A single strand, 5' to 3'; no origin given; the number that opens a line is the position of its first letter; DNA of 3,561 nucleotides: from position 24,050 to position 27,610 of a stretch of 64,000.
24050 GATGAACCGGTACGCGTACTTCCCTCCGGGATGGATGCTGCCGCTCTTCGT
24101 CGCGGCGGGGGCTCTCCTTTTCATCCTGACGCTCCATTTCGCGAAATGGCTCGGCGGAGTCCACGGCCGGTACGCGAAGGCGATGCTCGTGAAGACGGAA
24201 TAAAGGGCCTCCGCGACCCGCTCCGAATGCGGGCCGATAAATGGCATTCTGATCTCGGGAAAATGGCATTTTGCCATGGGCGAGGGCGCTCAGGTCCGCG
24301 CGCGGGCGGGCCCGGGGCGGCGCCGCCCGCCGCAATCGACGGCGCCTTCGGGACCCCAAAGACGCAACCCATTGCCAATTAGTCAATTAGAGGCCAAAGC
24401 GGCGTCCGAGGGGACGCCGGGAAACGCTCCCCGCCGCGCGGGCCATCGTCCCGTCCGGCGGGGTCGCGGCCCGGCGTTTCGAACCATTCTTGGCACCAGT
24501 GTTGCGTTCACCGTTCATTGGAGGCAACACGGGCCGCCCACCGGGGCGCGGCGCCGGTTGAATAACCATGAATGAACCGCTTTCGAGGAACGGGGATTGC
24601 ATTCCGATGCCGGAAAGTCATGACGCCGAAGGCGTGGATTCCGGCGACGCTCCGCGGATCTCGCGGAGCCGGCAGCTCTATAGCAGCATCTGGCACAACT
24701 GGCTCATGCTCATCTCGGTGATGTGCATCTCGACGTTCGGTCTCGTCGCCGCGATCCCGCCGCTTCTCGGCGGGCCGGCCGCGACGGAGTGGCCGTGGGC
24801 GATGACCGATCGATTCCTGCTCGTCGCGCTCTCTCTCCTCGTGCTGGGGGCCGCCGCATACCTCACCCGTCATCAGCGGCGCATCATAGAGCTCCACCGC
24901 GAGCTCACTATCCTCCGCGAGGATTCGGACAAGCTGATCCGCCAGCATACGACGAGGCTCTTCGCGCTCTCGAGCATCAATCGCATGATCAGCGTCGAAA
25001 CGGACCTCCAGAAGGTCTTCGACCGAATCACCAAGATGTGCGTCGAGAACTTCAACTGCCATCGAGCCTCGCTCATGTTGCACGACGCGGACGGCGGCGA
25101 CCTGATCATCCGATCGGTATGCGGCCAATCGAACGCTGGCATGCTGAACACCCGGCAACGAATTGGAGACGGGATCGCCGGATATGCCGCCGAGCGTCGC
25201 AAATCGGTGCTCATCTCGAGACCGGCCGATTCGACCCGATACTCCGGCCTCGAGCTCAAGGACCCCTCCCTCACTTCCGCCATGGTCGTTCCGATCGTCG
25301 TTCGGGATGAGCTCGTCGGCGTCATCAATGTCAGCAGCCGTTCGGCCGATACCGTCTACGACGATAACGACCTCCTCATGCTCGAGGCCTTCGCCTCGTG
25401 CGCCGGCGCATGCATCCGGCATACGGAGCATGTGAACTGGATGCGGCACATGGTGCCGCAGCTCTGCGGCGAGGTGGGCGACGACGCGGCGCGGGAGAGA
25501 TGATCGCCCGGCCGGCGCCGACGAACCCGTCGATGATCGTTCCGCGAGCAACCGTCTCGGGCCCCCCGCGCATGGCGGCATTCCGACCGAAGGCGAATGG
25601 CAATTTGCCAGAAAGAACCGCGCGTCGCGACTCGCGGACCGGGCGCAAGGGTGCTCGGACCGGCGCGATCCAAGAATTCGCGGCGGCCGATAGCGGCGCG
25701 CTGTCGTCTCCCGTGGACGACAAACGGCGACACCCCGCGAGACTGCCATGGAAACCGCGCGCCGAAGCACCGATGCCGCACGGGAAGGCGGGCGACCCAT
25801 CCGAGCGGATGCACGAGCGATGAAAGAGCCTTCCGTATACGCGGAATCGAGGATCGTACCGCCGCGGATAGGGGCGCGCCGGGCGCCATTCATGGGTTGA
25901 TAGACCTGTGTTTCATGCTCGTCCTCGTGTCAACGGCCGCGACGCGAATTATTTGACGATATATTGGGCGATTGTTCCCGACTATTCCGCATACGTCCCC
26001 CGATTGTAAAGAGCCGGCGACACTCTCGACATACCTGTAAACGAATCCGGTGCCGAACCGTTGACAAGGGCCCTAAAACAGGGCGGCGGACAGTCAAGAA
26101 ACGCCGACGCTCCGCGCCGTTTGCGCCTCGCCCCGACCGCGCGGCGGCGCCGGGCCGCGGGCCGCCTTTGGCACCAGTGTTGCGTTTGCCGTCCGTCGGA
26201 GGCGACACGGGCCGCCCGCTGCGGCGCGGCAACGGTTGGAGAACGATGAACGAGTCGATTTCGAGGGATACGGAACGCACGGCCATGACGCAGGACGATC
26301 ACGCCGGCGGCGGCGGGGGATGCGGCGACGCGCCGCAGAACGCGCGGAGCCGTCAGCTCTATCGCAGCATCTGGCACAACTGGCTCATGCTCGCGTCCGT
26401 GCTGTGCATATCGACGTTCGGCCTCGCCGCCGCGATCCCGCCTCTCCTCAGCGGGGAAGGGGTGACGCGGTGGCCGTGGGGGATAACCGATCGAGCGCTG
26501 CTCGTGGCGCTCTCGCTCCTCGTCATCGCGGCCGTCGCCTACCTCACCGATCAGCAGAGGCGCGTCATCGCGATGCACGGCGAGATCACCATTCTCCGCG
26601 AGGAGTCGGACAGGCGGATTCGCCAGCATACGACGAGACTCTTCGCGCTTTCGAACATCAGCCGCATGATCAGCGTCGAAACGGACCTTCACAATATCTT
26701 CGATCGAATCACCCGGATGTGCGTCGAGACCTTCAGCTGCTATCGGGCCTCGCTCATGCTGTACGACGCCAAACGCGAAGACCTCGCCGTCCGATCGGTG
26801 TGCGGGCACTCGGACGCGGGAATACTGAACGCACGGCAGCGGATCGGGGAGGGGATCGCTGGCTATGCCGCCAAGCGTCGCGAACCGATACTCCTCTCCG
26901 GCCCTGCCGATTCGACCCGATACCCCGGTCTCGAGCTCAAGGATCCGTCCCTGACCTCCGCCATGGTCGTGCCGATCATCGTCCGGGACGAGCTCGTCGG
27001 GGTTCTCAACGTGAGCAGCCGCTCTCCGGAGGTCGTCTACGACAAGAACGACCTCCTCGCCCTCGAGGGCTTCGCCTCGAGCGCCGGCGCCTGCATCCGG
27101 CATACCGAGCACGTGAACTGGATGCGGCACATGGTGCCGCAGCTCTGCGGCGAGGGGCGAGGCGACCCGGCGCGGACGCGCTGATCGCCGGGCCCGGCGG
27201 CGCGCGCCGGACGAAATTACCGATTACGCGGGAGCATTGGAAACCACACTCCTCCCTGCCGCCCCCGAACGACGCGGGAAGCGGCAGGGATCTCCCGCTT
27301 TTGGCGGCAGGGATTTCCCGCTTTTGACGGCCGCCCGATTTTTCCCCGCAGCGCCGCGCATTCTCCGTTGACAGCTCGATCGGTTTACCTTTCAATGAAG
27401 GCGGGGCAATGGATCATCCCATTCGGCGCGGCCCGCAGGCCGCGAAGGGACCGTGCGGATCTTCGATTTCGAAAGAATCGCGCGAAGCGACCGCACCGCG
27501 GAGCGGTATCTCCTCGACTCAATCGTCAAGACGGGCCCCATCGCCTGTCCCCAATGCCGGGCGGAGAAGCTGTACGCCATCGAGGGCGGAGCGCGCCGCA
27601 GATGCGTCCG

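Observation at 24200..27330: Tandem duplicated TM-GAF genes, each driven by an identical perfect sigma-54 promoter, with conserved TGGCA-N3-TGCCA palindromes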

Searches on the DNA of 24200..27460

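Call 45: search_rna_families(source=window, start=24200, end=27460, threshold=evalue, max_evalue=1)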
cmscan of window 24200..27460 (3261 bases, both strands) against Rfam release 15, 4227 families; matches with E-value up to 1: 2.
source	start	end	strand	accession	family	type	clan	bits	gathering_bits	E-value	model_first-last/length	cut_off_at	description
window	26521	26575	-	RF01139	sR2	Gene; snRNA; snoRNA; CD-box;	-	23.2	42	0.031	1-57/57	no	Small nucleolar RNA sR2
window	24233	24380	-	RF02832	Scr5676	Gene; sRNA;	-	21.4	56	0.43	1-130/130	no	Streptomyces RNA 5676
